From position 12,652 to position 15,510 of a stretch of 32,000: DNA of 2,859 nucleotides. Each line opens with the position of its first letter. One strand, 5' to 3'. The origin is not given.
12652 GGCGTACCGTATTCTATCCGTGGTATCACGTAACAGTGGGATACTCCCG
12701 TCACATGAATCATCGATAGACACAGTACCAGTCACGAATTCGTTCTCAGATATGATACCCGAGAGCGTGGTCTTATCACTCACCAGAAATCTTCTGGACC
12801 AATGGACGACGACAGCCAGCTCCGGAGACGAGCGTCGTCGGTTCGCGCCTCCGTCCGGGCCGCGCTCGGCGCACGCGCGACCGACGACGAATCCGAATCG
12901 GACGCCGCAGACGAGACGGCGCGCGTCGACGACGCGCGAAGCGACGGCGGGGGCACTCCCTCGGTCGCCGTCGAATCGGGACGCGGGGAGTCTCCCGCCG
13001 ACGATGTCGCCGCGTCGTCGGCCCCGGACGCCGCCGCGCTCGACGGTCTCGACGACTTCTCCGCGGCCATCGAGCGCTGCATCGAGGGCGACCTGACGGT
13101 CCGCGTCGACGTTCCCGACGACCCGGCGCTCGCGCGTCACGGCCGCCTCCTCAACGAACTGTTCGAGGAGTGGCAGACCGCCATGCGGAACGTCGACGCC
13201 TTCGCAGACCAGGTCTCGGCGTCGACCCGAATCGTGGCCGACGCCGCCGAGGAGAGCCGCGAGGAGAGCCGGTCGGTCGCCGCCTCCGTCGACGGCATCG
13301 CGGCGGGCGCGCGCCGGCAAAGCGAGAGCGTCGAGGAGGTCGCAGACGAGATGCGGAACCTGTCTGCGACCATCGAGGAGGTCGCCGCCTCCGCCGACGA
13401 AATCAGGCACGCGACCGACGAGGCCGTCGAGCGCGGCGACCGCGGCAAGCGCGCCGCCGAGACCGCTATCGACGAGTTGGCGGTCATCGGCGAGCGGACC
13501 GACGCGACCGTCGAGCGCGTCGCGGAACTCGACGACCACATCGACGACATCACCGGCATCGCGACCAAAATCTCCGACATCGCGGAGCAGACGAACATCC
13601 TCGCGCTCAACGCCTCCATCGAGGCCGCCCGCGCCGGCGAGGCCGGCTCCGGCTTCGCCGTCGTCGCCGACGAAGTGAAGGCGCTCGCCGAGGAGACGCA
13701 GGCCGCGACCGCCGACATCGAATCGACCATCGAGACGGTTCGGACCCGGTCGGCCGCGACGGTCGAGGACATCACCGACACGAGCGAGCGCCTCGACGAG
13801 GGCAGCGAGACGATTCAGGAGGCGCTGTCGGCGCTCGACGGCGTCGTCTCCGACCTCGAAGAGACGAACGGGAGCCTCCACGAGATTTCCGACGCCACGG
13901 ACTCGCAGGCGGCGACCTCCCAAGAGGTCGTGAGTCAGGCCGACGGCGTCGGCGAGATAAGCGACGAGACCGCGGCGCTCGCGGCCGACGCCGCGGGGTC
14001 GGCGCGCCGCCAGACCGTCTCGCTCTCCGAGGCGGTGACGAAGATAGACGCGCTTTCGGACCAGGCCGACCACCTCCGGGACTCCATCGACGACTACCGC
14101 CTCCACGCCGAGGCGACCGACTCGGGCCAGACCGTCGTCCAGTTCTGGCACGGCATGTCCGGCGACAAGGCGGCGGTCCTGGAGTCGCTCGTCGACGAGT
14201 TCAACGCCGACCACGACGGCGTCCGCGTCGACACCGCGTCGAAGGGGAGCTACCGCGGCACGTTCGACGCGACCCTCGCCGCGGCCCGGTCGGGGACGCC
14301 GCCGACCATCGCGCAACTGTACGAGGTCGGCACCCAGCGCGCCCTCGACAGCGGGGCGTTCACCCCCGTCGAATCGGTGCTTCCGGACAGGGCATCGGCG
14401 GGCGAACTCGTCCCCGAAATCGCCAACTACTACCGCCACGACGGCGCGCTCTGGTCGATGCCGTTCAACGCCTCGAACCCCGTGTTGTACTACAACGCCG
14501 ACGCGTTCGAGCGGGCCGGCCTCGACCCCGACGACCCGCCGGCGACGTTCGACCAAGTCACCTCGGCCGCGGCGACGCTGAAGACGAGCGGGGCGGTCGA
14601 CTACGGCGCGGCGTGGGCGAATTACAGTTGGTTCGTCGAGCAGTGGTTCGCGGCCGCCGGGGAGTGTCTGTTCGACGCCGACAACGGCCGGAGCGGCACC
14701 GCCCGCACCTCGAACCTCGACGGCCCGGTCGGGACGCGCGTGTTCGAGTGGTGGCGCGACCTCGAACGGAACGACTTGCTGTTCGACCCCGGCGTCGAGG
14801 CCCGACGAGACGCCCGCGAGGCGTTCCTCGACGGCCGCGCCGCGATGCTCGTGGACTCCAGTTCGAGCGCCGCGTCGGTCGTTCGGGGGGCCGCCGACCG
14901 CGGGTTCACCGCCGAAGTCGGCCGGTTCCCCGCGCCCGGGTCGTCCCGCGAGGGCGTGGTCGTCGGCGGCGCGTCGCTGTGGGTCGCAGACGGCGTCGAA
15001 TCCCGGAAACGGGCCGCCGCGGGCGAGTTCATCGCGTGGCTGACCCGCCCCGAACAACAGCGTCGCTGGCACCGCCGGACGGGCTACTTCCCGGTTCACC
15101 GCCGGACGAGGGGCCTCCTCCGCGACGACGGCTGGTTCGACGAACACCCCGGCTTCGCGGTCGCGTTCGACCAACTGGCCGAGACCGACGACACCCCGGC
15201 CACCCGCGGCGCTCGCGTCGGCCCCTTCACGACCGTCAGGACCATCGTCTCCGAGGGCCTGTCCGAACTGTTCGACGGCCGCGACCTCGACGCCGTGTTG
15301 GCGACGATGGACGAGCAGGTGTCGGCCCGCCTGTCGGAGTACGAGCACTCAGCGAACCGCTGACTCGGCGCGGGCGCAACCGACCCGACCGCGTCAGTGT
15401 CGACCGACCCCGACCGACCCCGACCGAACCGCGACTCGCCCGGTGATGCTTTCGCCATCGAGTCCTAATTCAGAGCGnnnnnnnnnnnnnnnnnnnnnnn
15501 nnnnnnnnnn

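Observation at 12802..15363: Soluble chemoreceptor with an inverted architecture: MCP signalling domain followed by a cytoplasmic UgpB-like solute-binding domain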

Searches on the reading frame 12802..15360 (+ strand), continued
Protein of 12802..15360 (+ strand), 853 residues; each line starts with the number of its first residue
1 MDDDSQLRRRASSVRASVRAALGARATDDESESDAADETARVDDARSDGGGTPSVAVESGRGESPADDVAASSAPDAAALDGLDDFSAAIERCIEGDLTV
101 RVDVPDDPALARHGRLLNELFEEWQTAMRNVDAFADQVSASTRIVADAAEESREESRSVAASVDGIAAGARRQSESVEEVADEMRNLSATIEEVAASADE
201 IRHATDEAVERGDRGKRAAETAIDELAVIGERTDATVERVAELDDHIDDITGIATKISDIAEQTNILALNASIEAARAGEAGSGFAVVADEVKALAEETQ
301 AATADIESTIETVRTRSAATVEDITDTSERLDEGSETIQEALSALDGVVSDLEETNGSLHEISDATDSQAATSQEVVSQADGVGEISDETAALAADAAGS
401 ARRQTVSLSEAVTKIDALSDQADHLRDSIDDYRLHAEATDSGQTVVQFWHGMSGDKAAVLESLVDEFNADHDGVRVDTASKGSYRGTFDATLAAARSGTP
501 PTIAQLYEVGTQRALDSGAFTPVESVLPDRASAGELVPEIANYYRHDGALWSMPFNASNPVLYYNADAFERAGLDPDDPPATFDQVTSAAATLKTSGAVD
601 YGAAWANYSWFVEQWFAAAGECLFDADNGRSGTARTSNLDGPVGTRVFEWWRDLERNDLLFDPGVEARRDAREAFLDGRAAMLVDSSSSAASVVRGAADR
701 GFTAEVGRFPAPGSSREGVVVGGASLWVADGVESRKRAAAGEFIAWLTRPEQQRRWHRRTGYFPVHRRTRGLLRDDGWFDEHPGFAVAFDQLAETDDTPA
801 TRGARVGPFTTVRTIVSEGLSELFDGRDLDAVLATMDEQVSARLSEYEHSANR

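Call 64: list_cluster_members(proteins=[window:12802-15360:+, P0001])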
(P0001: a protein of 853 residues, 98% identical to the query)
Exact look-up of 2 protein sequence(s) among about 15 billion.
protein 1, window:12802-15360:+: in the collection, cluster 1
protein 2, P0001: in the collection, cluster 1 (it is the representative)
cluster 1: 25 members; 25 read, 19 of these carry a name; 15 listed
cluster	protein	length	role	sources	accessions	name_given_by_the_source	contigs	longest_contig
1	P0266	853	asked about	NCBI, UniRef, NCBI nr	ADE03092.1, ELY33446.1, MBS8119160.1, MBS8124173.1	methyl-accepting chemotaxis protein [Haloferax volcanii] | Transducer protein Htr38 n=3 Tax=Haloferax volcanii TaxID=2246 RepID=D4GVT6_HALVD | extracellular solute-binding protein [Haloferax volcanii]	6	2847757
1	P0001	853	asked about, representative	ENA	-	-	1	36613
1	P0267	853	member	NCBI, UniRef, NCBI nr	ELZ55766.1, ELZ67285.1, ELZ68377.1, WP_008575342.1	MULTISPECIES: extracellular solute-binding protein [unclassified Haloferax] | methyl-accepting chemotaxis protein n=1 Tax=unclassified Haloferax TaxID=2625095 ...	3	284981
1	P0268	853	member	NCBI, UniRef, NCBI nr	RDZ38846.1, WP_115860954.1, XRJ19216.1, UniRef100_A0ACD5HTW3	chemotaxis protein [Haloferax sp. Atlit-47N] | Extracellular solute-binding protein n=1 Tax=Haloferax sp. Atlit-48N TaxID=2077198 ... | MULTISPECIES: extracellular solute-binding protein [unclassified Haloferax]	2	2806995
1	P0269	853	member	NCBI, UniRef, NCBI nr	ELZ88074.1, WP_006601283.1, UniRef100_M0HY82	extracellular solute-binding protein [Haloferax volcanii] | Transducer protein Htr38 n=1 Tax=Haloferax volcanii JCM 10717 TaxID=1227458 ... | extracellular solute-binding protein [Haloferax alexandrinus]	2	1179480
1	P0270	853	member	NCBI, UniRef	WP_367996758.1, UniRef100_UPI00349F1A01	extracellular solute-binding protein [Haloferax volcanii] | extracellular solute-binding protein n=1 Tax=Haloferax volcanii TaxID=2246 ...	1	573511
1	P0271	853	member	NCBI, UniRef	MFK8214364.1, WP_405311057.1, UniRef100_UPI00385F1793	extracellular solute-binding protein [Haloferax volcanii] | extracellular solute-binding protein n=1 Tax=Haloferax volcanii TaxID=2246 ...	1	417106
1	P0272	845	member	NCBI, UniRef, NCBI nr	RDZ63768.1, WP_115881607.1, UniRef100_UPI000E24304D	chemotaxis protein [Haloferax sp. Atlit-12N] | methyl-accepting chemotaxis protein n=1 Tax=Haloferax sp. Atlit-12N TaxID=2077203 ... | extracellular solute-binding protein [Haloferax sp. Atlit-12N]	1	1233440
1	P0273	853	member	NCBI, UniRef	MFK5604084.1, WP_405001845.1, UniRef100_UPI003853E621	extracellular solute-binding protein [Haloferax volcanii] | extracellular solute-binding protein n=1 Tax=Haloferax volcanii TaxID=2246 ...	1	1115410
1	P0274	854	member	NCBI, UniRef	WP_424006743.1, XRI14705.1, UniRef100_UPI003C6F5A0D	extracellular solute-binding protein [Haloferax denitrificans] | extracellular solute-binding protein n=1 Tax=Haloferax denitrificans TaxID=35745 ...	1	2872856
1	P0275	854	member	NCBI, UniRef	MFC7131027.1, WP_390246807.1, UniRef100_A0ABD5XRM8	extracellular solute-binding protein [Haloferax chudinovii] | Extracellular solute-binding protein n=1 Tax=Haloferax chudinovii TaxID=1109010 ...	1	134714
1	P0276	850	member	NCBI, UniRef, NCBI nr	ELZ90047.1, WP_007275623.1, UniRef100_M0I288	methyl-accepting chemotaxis protein [Haloferax sulfurifontis] | Transducer protein Htr38 n=1 Tax=Haloferax sulfurifontis ATCC BAA-897 TaxID=662480 ... | extracellular solute-binding protein [Haloferax sulfurifontis]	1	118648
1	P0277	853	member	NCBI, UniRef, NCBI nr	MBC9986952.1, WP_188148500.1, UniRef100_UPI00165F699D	extracellular solute-binding protein [Haloferax sp. AS1] | methyl-accepting chemotaxis protein n=1 Tax=Haloferax sp. AS1 TaxID=2562277 ...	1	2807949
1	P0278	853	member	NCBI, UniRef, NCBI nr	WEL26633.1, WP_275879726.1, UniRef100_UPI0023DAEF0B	methyl-accepting chemotaxis protein [Haloferax volcanii] | methyl-accepting chemotaxis protein n=1 Tax=Haloferax volcanii TaxID=2246 ... | extracellular solute-binding protein [Haloferax lucentense]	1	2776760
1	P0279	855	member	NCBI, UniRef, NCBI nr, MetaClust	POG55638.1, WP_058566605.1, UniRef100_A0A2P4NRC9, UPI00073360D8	methyl-accepting chemotaxis protein [Haloferax marisrubri] | Chemotaxis protein n=1 Tax=Haloferax marisrubri TaxID=1544719 RepID=A0A2P4NRC9_9EURY | extracellular solute-binding protein [Haloferax marisrubri]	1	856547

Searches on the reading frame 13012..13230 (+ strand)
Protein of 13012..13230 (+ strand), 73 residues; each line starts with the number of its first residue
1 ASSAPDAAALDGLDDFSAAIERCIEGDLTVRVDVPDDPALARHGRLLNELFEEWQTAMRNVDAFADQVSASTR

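Call 52: search_protein_families(library=pfam, proteins=[window:13012-13230:+], max_evalue=10)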
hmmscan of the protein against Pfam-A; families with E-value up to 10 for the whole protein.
window:13012-13230:+ (73 aa): 1 family
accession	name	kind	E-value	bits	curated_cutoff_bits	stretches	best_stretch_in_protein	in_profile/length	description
PF13675.11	PilJ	-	0.13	12.8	26.6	1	7-67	45-101/114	Type IV pili methyl-accepting chemotaxis transducer N-term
